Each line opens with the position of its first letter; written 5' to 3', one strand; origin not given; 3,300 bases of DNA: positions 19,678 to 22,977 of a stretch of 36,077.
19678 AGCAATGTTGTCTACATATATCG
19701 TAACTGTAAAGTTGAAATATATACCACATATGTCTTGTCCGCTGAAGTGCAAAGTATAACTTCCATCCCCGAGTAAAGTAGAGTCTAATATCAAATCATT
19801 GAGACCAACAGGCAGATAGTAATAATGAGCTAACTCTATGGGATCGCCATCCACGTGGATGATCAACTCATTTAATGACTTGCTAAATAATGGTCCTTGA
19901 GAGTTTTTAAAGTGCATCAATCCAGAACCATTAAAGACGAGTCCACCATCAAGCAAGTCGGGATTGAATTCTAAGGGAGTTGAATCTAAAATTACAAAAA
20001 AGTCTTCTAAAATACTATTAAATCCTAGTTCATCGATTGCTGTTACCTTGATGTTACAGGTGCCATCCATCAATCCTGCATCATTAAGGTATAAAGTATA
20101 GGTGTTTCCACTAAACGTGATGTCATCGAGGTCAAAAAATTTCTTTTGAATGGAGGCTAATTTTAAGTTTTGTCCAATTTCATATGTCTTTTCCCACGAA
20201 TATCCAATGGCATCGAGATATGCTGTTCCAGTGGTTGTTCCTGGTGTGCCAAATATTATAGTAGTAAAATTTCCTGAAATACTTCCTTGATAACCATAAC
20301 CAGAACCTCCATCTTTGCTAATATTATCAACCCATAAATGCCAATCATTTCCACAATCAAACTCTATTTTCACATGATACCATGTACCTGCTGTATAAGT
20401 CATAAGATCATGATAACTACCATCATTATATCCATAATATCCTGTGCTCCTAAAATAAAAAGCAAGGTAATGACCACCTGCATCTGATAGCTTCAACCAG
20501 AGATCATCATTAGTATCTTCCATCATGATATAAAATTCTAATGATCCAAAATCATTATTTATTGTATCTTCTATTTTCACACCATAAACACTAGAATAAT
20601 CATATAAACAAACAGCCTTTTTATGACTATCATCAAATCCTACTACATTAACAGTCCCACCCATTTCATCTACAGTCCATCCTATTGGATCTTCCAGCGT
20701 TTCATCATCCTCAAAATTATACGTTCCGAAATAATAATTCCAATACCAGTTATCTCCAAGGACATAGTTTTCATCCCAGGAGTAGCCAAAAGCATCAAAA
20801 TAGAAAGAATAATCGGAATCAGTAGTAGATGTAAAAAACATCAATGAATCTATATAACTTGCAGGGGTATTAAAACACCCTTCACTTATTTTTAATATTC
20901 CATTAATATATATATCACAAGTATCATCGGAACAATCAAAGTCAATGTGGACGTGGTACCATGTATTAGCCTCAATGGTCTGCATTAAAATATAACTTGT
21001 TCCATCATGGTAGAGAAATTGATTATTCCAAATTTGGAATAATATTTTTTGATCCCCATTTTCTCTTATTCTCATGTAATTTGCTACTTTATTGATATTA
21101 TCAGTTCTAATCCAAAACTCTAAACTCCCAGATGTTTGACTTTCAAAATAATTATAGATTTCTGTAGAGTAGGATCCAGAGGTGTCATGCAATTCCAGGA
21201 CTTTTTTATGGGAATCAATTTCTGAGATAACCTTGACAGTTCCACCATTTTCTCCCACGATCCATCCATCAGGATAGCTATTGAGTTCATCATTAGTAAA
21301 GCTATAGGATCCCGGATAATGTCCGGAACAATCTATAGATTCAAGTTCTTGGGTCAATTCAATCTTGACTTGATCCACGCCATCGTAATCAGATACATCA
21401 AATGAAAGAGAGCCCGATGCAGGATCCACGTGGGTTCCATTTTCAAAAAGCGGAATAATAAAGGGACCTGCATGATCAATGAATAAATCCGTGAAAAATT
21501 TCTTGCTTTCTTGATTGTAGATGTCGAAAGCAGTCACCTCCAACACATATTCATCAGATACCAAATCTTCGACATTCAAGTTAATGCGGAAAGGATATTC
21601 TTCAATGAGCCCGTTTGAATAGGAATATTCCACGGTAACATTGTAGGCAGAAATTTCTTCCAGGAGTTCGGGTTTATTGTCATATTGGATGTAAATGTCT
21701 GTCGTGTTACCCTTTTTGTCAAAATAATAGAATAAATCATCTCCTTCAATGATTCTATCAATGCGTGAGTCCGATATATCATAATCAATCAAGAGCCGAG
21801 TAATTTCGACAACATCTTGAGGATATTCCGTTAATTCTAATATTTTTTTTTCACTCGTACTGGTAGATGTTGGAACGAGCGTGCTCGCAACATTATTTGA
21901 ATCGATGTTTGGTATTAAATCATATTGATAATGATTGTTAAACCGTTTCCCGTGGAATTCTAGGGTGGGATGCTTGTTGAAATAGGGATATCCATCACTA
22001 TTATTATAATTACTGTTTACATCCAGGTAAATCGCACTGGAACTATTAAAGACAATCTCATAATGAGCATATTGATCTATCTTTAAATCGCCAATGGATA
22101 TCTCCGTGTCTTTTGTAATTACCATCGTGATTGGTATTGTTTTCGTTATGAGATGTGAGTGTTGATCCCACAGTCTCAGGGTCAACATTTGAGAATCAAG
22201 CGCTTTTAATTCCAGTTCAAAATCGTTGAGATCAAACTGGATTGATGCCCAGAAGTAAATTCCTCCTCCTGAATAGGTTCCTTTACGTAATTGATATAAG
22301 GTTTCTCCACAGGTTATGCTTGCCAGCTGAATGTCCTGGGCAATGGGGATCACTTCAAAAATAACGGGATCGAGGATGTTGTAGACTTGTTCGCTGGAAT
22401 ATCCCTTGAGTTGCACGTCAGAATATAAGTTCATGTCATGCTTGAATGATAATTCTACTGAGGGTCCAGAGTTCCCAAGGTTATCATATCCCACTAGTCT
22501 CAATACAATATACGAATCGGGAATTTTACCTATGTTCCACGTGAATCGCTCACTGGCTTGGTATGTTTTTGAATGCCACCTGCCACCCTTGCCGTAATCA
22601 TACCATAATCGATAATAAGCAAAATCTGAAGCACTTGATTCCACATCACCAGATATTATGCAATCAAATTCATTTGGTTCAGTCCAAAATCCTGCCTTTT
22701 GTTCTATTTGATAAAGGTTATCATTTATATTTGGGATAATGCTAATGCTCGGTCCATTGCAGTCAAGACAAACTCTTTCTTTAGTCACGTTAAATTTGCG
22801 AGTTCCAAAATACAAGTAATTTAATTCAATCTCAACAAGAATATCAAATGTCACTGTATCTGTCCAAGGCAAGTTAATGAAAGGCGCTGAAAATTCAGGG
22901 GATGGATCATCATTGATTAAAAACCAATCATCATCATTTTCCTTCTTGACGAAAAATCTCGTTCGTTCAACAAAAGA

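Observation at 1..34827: One uninterrupted >=34.8-kb ORF (>=11,609 codons) missing from the supplied ORF track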

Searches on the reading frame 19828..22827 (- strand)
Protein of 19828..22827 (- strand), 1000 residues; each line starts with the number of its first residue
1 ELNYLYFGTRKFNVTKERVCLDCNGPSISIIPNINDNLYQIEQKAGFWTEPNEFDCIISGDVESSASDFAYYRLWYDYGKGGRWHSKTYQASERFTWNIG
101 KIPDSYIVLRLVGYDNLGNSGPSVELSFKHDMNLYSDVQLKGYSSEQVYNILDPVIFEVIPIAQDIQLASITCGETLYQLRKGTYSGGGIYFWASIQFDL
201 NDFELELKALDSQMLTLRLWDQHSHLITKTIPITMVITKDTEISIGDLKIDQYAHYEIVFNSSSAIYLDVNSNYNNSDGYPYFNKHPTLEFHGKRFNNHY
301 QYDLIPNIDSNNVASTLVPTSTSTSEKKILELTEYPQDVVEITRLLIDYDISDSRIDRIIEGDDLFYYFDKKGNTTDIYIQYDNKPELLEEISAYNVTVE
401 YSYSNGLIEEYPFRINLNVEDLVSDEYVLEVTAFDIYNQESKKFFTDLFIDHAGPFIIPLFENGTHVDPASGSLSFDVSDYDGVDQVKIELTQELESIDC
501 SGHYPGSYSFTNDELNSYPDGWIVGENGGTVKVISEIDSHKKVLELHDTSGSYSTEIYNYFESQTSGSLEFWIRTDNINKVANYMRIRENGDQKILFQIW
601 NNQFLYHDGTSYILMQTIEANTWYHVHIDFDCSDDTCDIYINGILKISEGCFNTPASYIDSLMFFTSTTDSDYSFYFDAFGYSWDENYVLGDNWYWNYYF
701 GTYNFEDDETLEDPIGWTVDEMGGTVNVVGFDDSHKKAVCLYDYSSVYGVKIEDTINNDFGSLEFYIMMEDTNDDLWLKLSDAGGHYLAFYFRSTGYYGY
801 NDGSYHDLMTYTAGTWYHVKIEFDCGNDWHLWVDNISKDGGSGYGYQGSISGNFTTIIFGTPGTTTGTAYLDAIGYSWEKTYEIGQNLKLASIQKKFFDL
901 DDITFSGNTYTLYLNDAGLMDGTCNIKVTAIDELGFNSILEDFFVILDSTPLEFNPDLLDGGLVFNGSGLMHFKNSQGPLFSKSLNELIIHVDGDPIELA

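Call 50: search_protein_families(library=pfam, proteins=[window:19828-22827:-], max_evalue=0.5)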
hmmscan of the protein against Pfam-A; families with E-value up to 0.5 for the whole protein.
window:19828-22827:- (1000 aa): 2 families
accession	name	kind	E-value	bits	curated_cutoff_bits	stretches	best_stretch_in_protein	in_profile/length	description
PF22585.3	Sialidase-like_CBM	-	8.3e-07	29.5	27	1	604-668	80-143/156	Sialidase-like, CBM domain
PF22237.3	SO2946-like_C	-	0.077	13.4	27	0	809-826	94-111/163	SO2946-like, C-terminal domain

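Call 102: search_protein_families(library=ncbifam, proteins=[window:19828-22827:-], max_evalue=0.1)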
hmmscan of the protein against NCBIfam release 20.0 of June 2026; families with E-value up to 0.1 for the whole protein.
window:19828-22827:- (1000 aa): 0 families
